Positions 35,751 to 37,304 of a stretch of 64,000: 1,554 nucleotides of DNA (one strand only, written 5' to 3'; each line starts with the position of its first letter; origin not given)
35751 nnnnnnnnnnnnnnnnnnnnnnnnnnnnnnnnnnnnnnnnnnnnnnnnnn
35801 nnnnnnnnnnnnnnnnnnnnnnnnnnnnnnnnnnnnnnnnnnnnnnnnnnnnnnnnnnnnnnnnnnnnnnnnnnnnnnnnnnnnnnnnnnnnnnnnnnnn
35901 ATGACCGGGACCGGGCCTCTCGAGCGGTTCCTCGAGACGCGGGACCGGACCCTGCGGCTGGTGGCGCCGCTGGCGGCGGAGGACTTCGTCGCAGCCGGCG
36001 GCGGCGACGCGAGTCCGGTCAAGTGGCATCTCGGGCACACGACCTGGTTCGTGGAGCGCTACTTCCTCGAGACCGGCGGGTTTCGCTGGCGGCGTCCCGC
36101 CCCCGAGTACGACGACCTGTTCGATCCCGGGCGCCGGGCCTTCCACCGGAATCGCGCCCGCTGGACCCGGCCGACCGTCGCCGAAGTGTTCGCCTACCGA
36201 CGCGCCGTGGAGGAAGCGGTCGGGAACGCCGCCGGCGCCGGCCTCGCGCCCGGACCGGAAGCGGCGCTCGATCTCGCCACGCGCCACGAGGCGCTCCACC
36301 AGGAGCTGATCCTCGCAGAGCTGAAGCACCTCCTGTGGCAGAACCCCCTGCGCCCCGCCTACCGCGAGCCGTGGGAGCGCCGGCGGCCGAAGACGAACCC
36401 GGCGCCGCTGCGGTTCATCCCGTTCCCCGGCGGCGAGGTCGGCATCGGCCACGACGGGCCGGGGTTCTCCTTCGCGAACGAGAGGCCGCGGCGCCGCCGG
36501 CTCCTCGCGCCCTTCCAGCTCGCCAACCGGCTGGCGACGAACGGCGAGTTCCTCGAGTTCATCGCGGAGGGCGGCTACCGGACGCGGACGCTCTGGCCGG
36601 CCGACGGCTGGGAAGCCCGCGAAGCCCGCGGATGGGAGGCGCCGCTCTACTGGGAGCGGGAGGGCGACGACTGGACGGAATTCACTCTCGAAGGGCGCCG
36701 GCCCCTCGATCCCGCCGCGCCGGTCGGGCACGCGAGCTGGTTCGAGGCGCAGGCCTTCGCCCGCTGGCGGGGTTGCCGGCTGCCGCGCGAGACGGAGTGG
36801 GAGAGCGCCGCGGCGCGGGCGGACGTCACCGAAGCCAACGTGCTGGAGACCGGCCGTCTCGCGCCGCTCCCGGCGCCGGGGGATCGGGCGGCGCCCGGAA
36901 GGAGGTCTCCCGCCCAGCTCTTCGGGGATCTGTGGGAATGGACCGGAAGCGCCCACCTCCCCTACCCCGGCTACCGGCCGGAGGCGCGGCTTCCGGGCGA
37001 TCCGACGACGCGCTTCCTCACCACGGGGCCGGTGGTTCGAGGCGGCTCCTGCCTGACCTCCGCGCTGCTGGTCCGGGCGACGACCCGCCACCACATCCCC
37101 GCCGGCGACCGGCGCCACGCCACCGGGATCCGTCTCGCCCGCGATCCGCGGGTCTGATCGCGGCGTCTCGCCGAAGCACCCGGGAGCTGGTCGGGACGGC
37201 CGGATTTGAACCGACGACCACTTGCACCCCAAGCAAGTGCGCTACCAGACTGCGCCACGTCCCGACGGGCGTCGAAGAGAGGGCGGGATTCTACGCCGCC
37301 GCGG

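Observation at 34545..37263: Fic protein translationally coupled to an EgtB-like (DinB/FGE-sulfatase) enzyme next to tRNA-Pro, with low-GC leader and weak tRNA-3'-end-like remnant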

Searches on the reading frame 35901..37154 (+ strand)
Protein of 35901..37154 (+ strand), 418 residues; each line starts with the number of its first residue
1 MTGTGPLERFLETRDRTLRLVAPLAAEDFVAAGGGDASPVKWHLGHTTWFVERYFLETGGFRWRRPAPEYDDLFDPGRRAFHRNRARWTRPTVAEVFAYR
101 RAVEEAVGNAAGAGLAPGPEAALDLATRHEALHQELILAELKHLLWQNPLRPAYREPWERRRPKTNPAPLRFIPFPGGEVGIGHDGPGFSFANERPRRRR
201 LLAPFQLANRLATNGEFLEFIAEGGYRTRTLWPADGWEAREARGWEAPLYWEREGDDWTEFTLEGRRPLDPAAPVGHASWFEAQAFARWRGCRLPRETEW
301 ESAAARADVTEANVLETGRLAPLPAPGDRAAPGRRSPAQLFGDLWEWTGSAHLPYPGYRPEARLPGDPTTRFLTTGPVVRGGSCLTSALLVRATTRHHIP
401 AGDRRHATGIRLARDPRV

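Call 5: search_protein_families(library=pfam, proteins=[window:35901-37154:+], max_evalue=0.01)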
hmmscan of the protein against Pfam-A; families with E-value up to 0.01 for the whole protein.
window:35901-37154:+ (418 aa): 2 families
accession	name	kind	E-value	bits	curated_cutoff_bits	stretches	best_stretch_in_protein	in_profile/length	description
PF03781.23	FGE-sulfatase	-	7.1e-28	98.4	23.3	2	173-307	6-125/255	Sulfatase-modifying factor enzyme 1-like domain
PF12867.12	DinB_2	-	1.9e-05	25.5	24.8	1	10-112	2-88/128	DinB superfamily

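Call 6: search_protein_families(library=ncbifam, proteins=[window:35901-37154:+], max_evalue=0.01)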
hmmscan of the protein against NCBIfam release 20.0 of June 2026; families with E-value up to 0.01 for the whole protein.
window:35901-37154:+ (418 aa): 3 families
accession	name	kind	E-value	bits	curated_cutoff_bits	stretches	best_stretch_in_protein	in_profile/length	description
TIGR03440.2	egtB_TIGR03440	equivalog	2.5e-116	389.2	360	1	8-413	3-413/413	ergothioneine biosynthesis protein EgtB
NF041186.1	SenA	equivalog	7.7e-82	275.7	420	1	10-413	12-381/382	selenoneine synthase SenA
TIGR04344.1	ovoA_Nterm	equivalog_domain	5.2e-25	88.2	400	1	85-398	99-430/444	5-histidylcysteine sulfoxide synthase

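Call 14: search_solved_structures(query=window:35901-37154:+, max_evalue=0.001, show_alignments=3)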
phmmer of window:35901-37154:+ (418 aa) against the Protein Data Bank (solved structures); distinct sequences matched with E-value up to 0.001: 26.
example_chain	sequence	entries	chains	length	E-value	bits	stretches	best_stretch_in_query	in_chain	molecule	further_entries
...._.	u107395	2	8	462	1.7e-90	307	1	19-415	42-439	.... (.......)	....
8qf6_A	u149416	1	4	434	1.9e-90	306.9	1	19-415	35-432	Ergothioneine biosynthesis protein EgtB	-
6qki_A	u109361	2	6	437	2e-90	306.8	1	19-415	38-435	Uncharacterized protein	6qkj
8ux5_A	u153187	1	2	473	3.1e-30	108.4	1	10-399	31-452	Selenoxide synthase OvsA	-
8u41_A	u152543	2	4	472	5.8e-30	107.5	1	10-398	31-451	Selenoxide synthase OvsA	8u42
4x8b_A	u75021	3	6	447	1.4e-26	96.4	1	9-415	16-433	Sulfoxide synthase EgtB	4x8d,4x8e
8vih_A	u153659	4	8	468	7.6e-21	77.5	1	39-388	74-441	Sulfoxide synthase EgtB-IV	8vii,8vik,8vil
8khq_A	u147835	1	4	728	4.5e-17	65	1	87-401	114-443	5-histidylcysteine sulfoxide synthase/putative 4-mercaptohistidine N1-methyltranferase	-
8vig_A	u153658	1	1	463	5.3e-17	64.8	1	85-361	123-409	Sulfoxide synthase EgtB-IV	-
8ryz_A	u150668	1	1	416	1.3e-14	57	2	13-305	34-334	selenoneine synthase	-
8k5i_A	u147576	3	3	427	1.5e-14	56.7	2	13-305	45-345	selenoneine synthase SenA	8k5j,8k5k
7ml6_A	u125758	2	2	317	7.3e-10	41.3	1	188-305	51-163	CalU17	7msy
6vqp_A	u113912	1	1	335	1e-09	40.8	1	188-305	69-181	CalU17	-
6s07_A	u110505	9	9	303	9.1e-09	37.6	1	170-312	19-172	Formylglycine-generating enzyme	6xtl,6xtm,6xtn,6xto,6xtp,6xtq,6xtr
8aru_A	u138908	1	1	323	1.2e-08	37.2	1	169-303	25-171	Formylglycine-generating enzyme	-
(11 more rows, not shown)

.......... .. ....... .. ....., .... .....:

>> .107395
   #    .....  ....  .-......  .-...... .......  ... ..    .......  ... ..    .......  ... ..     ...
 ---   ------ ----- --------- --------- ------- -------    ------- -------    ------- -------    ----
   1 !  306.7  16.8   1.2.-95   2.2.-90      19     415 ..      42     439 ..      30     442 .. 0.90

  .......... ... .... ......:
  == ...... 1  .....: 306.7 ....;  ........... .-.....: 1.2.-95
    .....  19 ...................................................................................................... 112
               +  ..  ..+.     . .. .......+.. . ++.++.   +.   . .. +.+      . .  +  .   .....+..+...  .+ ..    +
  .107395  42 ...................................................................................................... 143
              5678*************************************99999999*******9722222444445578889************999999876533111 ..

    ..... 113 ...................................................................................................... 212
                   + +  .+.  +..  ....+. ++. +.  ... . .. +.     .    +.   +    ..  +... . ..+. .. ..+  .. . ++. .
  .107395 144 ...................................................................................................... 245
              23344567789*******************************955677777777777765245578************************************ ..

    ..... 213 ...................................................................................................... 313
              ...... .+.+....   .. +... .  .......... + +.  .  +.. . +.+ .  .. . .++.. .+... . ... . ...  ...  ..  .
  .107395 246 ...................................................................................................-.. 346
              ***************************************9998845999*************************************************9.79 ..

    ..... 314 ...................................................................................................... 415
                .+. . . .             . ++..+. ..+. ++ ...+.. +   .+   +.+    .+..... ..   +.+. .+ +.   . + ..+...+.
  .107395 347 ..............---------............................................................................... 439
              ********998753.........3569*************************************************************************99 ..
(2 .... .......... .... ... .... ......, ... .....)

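Call 18: find_homologous_proteins(query=window:35901-37154:+, max_evalue=1e-10)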
Query window:35901-37154:+ (418 aa): 5724 proteins with E <= 1e-10 among 8000 candidates; the best 120 are listed.
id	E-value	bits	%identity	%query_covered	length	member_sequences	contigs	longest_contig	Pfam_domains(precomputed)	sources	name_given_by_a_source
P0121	4.8e-282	953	99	100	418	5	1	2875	PF12867.13,PF03781.23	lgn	-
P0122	2.3e-221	753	80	100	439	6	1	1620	PF12867.13,PF03781.23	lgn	-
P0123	5.6e-212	722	77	99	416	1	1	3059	PF12867.13,PF03781.23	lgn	-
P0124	6.4e-164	564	63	99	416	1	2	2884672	PF12867.13,PF03781.23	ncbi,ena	-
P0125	2.7e-137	476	60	97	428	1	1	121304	PF12867.13,PF03781.23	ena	-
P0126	5.1e-125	436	55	97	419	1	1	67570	PF12867.13,PF03781.23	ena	-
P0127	2.7e-124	433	54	97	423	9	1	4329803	PF12867.13,PF03781.23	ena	-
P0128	8.9e-120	419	52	97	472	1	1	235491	PF12867.13,PF03781.23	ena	-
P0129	2.1e-118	414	52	99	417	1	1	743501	PF12867.13,PF03781.23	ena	-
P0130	2.3e-117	411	52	98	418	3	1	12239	PF12867.13,PF03781.23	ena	-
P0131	1.5e-116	408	55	98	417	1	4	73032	PF12867.13,PF03781.23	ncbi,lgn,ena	-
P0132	3.3e-116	407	52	98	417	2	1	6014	PF12867.13,PF03781.23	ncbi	-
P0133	5.2e-116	406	51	98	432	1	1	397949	PF12867.13,PF03781.23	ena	-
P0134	2.1e-115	404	52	99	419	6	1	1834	PF12867.13,PF03781.23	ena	-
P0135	2.8e-115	404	52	98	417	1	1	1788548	PF12867.13,PF03781.23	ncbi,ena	-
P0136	6.2e-115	403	51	99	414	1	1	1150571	PF12867.13,PF03781.23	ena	-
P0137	2.5e-114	401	51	98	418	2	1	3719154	PF12867.13,PF03781.23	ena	-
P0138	4.1e-114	400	51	97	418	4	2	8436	PF12867.13,PF03781.23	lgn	-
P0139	9.3e-114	399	50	99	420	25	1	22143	PF12867.13,PF03781.23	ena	-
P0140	2.3e-113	397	50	99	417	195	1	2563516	PF12867.13,PF03781.23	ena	-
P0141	6.1e-113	396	51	98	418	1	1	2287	PF12867.13,PF03781.23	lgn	-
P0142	2.4e-112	394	49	99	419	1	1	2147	PF12867.13,PF03781.23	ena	-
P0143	4.2e-112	393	52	99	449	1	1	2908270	PF12867.13,PF03781.23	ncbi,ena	-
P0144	6.0e-112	393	50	98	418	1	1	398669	PF12867.13,PF03781.23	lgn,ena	-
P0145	7.1e-112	392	50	99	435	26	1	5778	PF12867.13,PF03781.23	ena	-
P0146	9.6e-112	392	50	99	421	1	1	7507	PF12867.13,PF03781.23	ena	-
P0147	1.0e-111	392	50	99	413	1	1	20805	PF12867.13,PF03781.23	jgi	jgi:ergothioneine biosynthesis protein EgtB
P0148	1.1e-111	392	51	99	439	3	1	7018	PF03781.23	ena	-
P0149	1.3e-111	392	50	98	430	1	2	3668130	PF12867.13,PF03781.23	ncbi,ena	-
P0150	1.4e-111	392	50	99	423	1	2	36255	PF12867.13,PF03781.23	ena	-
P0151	4.4e-111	390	51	98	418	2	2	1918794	PF12867.13,PF03781.23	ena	-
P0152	4.8e-111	390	49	99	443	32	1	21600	PF12867.13,PF03781.23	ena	-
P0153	4.8e-111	390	51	99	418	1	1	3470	PF12867.13,PF03781.23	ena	-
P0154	5.2e-111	390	51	97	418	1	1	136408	PF12867.13,PF03781.23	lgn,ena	-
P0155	8.7e-111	389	50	97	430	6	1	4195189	PF12867.13,PF03781.23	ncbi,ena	-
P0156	1.2e-110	388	50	99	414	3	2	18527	PF12867.13,PF03781.23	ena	-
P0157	1.5e-110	388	51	99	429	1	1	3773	PF12867.13,PF03781.23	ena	-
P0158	2.1e-110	388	49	97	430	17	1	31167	PF12867.13,PF03781.23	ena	-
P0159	7.7e-110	386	50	98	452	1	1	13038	PF12867.13,PF03781.23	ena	-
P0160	1.4e-109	385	49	98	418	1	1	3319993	PF12867.13,PF03781.23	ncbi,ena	-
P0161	1.9e-109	384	49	98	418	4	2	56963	PF12867.13,PF03781.23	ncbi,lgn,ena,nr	ncbi:MAG: ergothioneine biosynthesis protein EgtB [Acidobacteria bacterium]|nr:ergothioneine biosynt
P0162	5.6e-109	383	50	98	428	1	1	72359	PF12867.13,PF03781.23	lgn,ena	-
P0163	1.7e-108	381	49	98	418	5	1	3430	PF12867.13,PF03781.23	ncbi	-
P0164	9.8e-108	379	48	99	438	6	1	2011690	PF12867.13,PF03781.23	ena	-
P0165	4.5e-107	377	48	97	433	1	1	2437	PF12867.13,PF03781.23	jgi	-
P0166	5.5e-107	376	49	98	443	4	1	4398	PF12867.13,PF03781.23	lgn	-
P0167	1.3e-106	375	48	98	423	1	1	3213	PF12867.13,PF03781.23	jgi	jgi:ergothioneine biosynthesis protein EgtB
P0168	1.3e-105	372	48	98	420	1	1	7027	PF12867.13,PF03781.23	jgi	jgi:ergothioneine biosynthesis protein EgtB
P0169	1.8e-105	371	48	98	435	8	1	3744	PF12867.13,PF03781.23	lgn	-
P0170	1.9e-105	371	47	99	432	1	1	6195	PF12867.13,PF03781.23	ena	-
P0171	3.3e-105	370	48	98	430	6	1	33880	PF12867.13,PF03781.23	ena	-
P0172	4.1e-105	370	48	98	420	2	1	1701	PF12867.13,PF03781.23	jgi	jgi:ergothioneine biosynthesis protein EgtB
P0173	1.4e-104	368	48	98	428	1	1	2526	PF12867.13,PF03781.23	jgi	-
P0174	2.4e-104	368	48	97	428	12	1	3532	PF12867.13,PF03781.23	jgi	jgi:ergothioneine biosynthesis protein EgtB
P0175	7.1e-104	366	46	98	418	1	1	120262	PF12867.13,PF03781.23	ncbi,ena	-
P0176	9.8e-104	366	48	98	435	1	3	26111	PF12867.13,PF03781.23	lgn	-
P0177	1.0e-103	366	48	97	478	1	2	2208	PF12867.13,PF03781.23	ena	-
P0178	1.2e-103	365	48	97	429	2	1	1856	PF12867.13,PF03781.23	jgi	jgi:ergothioneine biosynthesis protein EgtB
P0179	1.6e-103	365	48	99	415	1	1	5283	PF12867.13,PF03781.23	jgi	-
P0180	1.8e-103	365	48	98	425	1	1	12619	PF12867.13,PF03781.23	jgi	jgi:ergothioneine biosynthesis protein EgtB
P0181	2.0e-103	365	49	98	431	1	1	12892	PF12867.13,PF03781.23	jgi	jgi:ergothioneine biosynthesis protein EgtB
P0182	2.0e-103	365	49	98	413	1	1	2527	PF12867.13,PF03781.23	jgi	jgi:ergothioneine biosynthesis protein EgtB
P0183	2.3e-103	364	49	97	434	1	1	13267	PF12867.13,PF03781.23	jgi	jgi:ergothioneine biosynthesis protein EgtB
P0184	2.7e-103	364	48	98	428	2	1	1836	PF12867.13,PF03781.23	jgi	jgi:ergothioneine biosynthesis protein EgtB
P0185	3.0e-103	364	47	98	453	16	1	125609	PF12867.13,PF03781.23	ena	-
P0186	3.0e-103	364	47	100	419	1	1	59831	PF12867.13,PF03781.23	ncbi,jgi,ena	jgi:ergothioneine biosynthesis protein EgtB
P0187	4.1e-103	364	48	98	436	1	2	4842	PF12867.13,PF03781.23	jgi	jgi:ergothioneine biosynthesis protein EgtB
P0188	4.1e-103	364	48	97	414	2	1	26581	PF12867.13,PF03781.23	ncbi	-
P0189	4.8e-103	363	47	98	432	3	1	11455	PF12867.13,PF03781.23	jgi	jgi:ergothioneine biosynthesis protein EgtB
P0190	8.3e-103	363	48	98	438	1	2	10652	PF12867.13,PF03781.23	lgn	-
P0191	8.4e-103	363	48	98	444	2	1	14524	PF12867.13,PF03781.23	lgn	-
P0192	9.0e-103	362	48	97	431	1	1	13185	PF12867.13,PF03781.23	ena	-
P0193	9.2e-103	362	47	98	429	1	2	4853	PF12867.13,PF03781.23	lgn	-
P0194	9.3e-103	362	45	98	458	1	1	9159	PF12867.13,PF03781.23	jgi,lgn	jgi:ergothioneine biosynthesis protein EgtB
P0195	9.6e-103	362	48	98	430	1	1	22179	PF12867.13,PF03781.23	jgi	jgi:ergothioneine biosynthesis protein EgtB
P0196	1.0e-102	362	46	97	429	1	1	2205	PF12867.13,PF03781.23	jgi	jgi:ergothioneine biosynthesis protein EgtB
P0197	1.0e-102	362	47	99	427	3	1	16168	PF12867.13,PF03781.23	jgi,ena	-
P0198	2.4e-102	361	48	99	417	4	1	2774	PF12867.13,PF03781.23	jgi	-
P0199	2.5e-102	361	48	98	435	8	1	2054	PF12867.13,PF03781.23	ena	-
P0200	2.5e-102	361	47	98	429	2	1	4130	PF12867.13,PF03781.23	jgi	jgi:ergothioneine biosynthesis protein EgtB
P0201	2.8e-102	361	47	98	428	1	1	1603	PF12867.13,PF03781.23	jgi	jgi:ergothioneine biosynthesis protein EgtB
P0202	3.0e-102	361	47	93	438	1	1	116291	PF12867.13,PF03781.23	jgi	-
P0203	3.1e-102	361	48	98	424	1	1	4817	PF12867.13,PF03781.23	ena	-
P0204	3.7e-102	360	47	98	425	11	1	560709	PF12867.13,PF03781.23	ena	-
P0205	3.8e-102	360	47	98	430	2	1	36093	PF12867.13,PF03781.23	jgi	jgi:ergothioneine biosynthesis protein EgtB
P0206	3.8e-102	360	44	98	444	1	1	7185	PF12867.13,PF03781.23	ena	-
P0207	4.1e-102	360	47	97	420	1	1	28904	PF12867.13,PF03781.23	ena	-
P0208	4.4e-102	360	46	98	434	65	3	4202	PF12867.13,PF03781.23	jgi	jgi:ergothioneine biosynthesis protein EgtB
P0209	4.5e-102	360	47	98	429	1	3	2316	PF12867.13,PF03781.23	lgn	-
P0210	4.6e-102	360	46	96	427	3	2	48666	PF12867.13,PF03781.23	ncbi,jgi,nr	ncbi:MAG TPA: ergothioneine biosynthesis protein EgtB [Candidatus Acidoferrales bacterium]|nr:ergoth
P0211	5.2e-102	360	46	97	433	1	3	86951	PF12867.13,PF03781.23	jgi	-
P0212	5.7e-102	360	47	97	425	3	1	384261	PF12867.13,PF03781.23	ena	-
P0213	6.3e-102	360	47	98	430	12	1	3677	PF12867.13,PF03781.23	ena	-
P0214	7.1e-102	359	48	98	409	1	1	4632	PF12867.13,PF03781.23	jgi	jgi:ergothioneine biosynthesis protein EgtB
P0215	7.3e-102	359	45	99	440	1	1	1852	PF12867.13,PF03781.23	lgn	-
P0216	7.9e-102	359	47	98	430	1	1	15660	PF12867.13,PF03781.23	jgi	-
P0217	8.0e-102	359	47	98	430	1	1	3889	PF12867.13,PF03781.23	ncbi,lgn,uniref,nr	ncbi:ergothioneine biosynthesis protein EgtB [Methylosinus sp. Sm6]|uniref:ergothioneine biosynthesi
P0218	8.2e-102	359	47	98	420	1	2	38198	PF12867.13,PF03781.23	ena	-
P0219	9.0e-102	359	44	99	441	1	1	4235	PF12867.13,PF03781.23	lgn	-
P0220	9.4e-102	359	47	98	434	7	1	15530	PF12867.13,PF03781.23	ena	-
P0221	1.8e-101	358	47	98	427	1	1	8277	PF12867.13,PF03781.23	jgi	jgi:ergothioneine biosynthesis protein EgtB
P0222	2.0e-101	358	45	99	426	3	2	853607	PF12867.13,PF03781.23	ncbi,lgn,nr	ncbi:Hercynine oxygenase [bacterium HR33]|nr:Hercynine oxygenase [bacterium HR33]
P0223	2.1e-101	358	47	97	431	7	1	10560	PF12867.13,PF03781.23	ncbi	ncbi:MAG: ergothioneine biosynthesis protein EgtB [Usitatibacter sp.]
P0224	2.2e-101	358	47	98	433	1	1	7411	PF12867.13,PF03781.23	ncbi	-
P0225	2.5e-101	358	47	98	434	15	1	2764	PF12867.13,PF03781.23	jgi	jgi:ergothioneine biosynthesis protein EgtB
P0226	2.6e-101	358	44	98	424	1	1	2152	PF12867.13,PF03781.23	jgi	jgi:ergothioneine biosynthesis protein EgtB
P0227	2.6e-101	358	45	98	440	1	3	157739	PF12867.13,PF03781.23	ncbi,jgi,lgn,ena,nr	ncbi:MAG TPA: ergothioneine biosynthesis protein EgtB [Candidatus Binataceae bacterium]|nr:ergothion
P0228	2.6e-101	358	47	98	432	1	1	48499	PF12867.13,PF03781.23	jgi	-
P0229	3.0e-101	357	46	98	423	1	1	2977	PF12867.13,PF03781.23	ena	-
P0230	3.1e-101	357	47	97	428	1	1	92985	PF12867.13,PF03781.23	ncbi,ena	-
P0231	3.1e-101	357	47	98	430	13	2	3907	PF12867.13,PF03781.23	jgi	jgi:ergothioneine biosynthesis protein EgtB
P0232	3.3e-101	357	48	98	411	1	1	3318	PF12867.13,PF03781.23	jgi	jgi:ergothioneine biosynthesis protein EgtB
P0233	3.6e-101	357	45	98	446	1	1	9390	PF12867.13,PF03781.23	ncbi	ncbi:MAG: ergothioneine biosynthesis protein EgtB [Chthoniobacterales bacterium]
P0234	4.6e-101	357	45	98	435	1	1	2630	PF12867.13,PF03781.23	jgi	jgi:ergothioneine biosynthesis protein EgtB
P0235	5.9e-101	356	48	98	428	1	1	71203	PF12867.13,PF03781.23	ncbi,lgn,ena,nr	ncbi:MAG: ergothioneine biosynthesis protein EgtB [Chloroflexi bacterium]|nr:ergothioneine biosynthe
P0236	6.4e-101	356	47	98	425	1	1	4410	PF12867.13,PF03781.23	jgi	jgi:ergothioneine biosynthesis protein EgtB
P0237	6.4e-101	356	48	98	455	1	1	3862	PF12867.13,PF03781.23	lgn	-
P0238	6.5e-101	356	47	98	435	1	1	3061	PF12867.13,PF03781.23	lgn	-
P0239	6.5e-101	356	46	97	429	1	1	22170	PF12867.13,PF03781.23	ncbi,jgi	jgi:ergothioneine biosynthesis protein EgtB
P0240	7.7e-101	356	48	97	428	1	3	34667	PF12867.13,PF03781.23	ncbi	-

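Call 25: find_encoding_contigs(protein=P0125, flank=8000, max_places=2)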
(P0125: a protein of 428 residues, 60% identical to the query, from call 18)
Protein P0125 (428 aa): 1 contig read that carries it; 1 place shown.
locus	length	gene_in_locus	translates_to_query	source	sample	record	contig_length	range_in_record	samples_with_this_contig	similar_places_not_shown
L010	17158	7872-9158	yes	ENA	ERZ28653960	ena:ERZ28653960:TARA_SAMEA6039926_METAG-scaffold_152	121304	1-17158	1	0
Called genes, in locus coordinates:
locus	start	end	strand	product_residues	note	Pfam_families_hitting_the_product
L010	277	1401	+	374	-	PF25919:BSH_CusB (faint), PF00364:Biotin_lipoyl (faint), PF25917:BSH_RND, PF25973:BSH_CzcB, PF25954:Beta-barrel_RND_2, PF25989:YknX_C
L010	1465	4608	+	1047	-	PF00873:ACR_tran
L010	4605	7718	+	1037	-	PF00873:ACR_tran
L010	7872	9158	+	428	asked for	PF12867:DinB_2, PF03781:FGE-sulfatase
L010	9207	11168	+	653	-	PF01011:PQQ, PF13360:PQQ_2 (weak)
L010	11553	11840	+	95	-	-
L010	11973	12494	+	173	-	PF06491:Disulph_isomer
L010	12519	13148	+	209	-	PF02223:Thymidylate_kin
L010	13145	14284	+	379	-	PF13177:DNA_pol3_delta2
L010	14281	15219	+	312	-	PF26340:DNA-SBD_ScoMcrA, PF13391:HNH_2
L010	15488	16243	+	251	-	PF17131:TP_0789-like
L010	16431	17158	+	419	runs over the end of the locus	PF12704:MacB_PCD, PF02687:FtsX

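Call 35: search_protein_families(library=padloc, proteins=[window:35901-37154:+], max_evalue=0.01)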
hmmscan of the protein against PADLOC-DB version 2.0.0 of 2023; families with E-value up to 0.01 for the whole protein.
window:35901-37154:+ (418 aa): 0 families

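Call 38: find_encoding_contigs(protein=P0127, flank=6000, max_places=2)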
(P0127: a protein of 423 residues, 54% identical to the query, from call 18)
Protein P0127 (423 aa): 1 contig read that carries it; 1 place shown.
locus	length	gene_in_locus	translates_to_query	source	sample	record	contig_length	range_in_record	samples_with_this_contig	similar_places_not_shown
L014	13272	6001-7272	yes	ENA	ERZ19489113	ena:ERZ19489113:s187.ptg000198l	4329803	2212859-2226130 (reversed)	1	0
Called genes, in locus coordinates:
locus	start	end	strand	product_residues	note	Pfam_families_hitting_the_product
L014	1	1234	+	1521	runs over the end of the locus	-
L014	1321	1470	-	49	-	PF13555:AAA_29 (weak), PF13476:AAA_23 (weak)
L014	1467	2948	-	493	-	PF00899:ThiF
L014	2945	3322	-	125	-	-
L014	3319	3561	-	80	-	-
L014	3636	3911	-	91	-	-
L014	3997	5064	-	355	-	PF00145:DNA_methylase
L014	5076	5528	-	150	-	PF03852:Vsr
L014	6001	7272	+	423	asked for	PF12867:DinB_2 (weak), PF03781:FGE-sulfatase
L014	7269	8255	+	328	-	PF10017:Methyltransf_33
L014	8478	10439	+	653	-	PF01011:PQQ, PF13360:PQQ_2 (weak)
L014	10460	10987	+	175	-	-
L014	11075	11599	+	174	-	PF06491:Disulph_isomer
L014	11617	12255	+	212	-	PF02223:Thymidylate_kin, PF13521:AAA_28 (weak)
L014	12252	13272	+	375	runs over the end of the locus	PF13177:DNA_pol3_delta2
